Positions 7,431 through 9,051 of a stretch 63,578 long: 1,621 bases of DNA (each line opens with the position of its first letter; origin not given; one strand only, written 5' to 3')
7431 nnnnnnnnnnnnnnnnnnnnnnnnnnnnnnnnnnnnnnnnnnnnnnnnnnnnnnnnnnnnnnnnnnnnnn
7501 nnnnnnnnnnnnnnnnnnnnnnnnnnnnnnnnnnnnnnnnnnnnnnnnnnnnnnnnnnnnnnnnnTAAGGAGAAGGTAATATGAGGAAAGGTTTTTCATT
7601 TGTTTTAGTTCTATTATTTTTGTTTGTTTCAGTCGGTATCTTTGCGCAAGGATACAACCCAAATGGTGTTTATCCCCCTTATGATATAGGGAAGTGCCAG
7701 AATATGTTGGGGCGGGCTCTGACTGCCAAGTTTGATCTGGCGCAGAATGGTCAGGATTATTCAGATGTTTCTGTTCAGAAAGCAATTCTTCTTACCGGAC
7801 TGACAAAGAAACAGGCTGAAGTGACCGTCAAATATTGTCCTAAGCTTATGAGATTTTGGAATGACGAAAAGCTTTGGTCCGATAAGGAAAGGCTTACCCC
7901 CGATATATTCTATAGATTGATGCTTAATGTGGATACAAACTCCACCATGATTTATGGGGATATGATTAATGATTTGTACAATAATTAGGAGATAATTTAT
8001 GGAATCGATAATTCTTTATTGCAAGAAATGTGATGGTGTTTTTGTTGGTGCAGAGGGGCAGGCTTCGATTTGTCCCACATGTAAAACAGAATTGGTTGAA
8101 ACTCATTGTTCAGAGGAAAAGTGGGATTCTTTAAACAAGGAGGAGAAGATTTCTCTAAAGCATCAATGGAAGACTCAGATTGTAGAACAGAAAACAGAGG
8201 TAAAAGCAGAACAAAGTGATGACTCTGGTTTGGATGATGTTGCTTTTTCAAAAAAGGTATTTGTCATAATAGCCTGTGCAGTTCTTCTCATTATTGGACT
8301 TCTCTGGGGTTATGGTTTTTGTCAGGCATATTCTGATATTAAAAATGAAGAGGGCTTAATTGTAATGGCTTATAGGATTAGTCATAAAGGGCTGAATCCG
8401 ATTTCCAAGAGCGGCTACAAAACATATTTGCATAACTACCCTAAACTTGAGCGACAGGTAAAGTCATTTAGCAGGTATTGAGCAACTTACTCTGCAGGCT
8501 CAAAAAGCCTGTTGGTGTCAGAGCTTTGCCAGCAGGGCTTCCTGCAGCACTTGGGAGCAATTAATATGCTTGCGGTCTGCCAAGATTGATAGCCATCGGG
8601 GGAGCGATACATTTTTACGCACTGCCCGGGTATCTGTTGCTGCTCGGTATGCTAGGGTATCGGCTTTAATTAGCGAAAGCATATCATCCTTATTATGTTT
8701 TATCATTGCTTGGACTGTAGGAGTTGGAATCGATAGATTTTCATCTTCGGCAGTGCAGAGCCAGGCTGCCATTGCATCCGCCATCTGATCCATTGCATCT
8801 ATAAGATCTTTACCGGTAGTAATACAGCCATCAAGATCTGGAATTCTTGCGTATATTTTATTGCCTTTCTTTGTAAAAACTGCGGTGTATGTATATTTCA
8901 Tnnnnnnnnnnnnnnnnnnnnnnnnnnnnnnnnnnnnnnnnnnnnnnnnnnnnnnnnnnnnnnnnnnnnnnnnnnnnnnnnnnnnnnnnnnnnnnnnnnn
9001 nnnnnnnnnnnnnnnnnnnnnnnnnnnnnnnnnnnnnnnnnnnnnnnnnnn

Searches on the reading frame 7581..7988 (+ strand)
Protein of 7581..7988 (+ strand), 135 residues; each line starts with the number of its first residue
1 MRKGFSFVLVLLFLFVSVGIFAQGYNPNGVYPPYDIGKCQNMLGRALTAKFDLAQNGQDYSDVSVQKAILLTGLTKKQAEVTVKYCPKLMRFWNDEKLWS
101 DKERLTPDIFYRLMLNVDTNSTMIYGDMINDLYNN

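Call 10: search_protein_families(library=pfam, proteins=[window:7581-7988:+], max_evalue=0.01)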
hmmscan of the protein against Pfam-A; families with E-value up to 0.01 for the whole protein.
window:7581-7988:+ (135 aa): 0 families

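Call 14: search_protein_families(library=padloc, proteins=[window:7581-7988:+], max_evalue=0.01)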
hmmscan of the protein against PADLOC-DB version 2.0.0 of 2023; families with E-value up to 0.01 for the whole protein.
window:7581-7988:+ (135 aa): 0 families

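Call 47: search_protein_families(library=pfam, proteins=[window:7581-7988:+], max_evalue=1)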
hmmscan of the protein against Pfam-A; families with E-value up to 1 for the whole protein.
window:7581-7988:+ (135 aa): 2 families
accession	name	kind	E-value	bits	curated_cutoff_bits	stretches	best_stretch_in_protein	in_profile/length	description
PF17130.9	Peptidase_M99_m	-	0.14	12.5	27.5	1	60-91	34-65/73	beta-barrel domain of carboxypeptidase M99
PF17221.8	COMMD1_N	-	0.15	12.9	23.4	1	66-97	66-97/102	COMMD1 N-terminal domain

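Call 87: search_protein_families(library=phrogs, proteins=[window:7581-7988:+], max_evalue=0.001)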
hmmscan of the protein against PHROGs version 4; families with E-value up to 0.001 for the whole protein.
window:7581-7988:+ (135 aa): 0 families

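Call 88: search_protein_families(library=ncbifam, proteins=[window:7581-7988:+], max_evalue=0.001)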
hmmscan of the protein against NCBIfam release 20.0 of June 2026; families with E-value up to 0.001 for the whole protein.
window:7581-7988:+ (135 aa): 0 families

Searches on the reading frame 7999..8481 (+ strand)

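Call 10: search_protein_families(library=pfam, proteins=[window:7999-8481:+], max_evalue=0.01)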
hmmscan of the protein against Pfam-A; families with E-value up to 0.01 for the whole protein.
window:7999-8481:+ (160 aa): 1 family
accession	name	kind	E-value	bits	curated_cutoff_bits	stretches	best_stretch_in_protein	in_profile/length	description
PF13453.11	Zn_ribbon_TFIIB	-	0.00092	19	22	0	5-17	19-31/41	Transcription factor zinc-finger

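Call 14: search_protein_families(library=padloc, proteins=[window:7999-8481:+], max_evalue=0.01)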
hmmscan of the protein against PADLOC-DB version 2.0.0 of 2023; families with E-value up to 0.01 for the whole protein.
window:7999-8481:+ (160 aa): 0 families

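Call 47: search_protein_families(library=pfam, proteins=[window:7999-8481:+], max_evalue=1)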
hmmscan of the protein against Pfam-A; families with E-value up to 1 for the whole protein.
window:7999-8481:+ (160 aa): 6 families
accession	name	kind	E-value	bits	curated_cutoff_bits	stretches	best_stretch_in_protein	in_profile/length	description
PF13453.11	Zn_ribbon_TFIIB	-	0.00092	19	22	1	5-17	19-31/41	Transcription factor zinc-finger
PF07017.17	PagP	-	0.012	15.5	24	1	103-146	39-83/144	Antimicrobial peptide resistance and lipid A acylation protein PagP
PF06365.17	CD34_antigen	-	0.034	14.6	26.3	1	44-112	74-132/204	CD34/Podocalyxin family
PF23470.1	Zn_ribbon_PF0610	-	0.034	14.4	26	1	8-34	4-30/39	PF0610 rubredoxin-like zinc beta-ribbon domain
PF05528.17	Acc5b_avian_CoV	-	0.07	13.4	27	1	15-44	30-59/82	Accessory protein 5b, avian coronavirus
PF22289.1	DmmA-like_C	-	0.11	12.9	27.4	1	6-39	2-36/44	Dimethylamine monooxygenase subunit DmmA-like, C-terminal domain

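Call 87: search_protein_families(library=phrogs, proteins=[window:7999-8481:+], max_evalue=0.001)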
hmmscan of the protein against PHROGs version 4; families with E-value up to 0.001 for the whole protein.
window:7999-8481:+ (160 aa): 0 families

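Call 88: search_protein_families(library=ncbifam, proteins=[window:7999-8481:+], max_evalue=0.001)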
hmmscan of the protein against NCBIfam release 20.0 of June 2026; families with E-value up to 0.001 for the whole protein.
window:7999-8481:+ (160 aa): 0 families

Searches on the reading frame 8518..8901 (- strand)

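Call 10: search_protein_families(library=pfam, proteins=[window:8518-8901:-], max_evalue=0.01)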
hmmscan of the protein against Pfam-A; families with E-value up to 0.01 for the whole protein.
window:8518-8901:- (127 aa): 2 families
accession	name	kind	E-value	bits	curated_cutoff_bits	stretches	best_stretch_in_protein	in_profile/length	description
PF15919.11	HicB_lk_antitox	-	4.2e-09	37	27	1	19-106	16-102/123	HicB_like antitoxin of bacterial toxin-antitoxin system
PF21748.3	UPF0150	-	6.6e-06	26.4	27.3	1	11-59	16-64/64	UPF0150-like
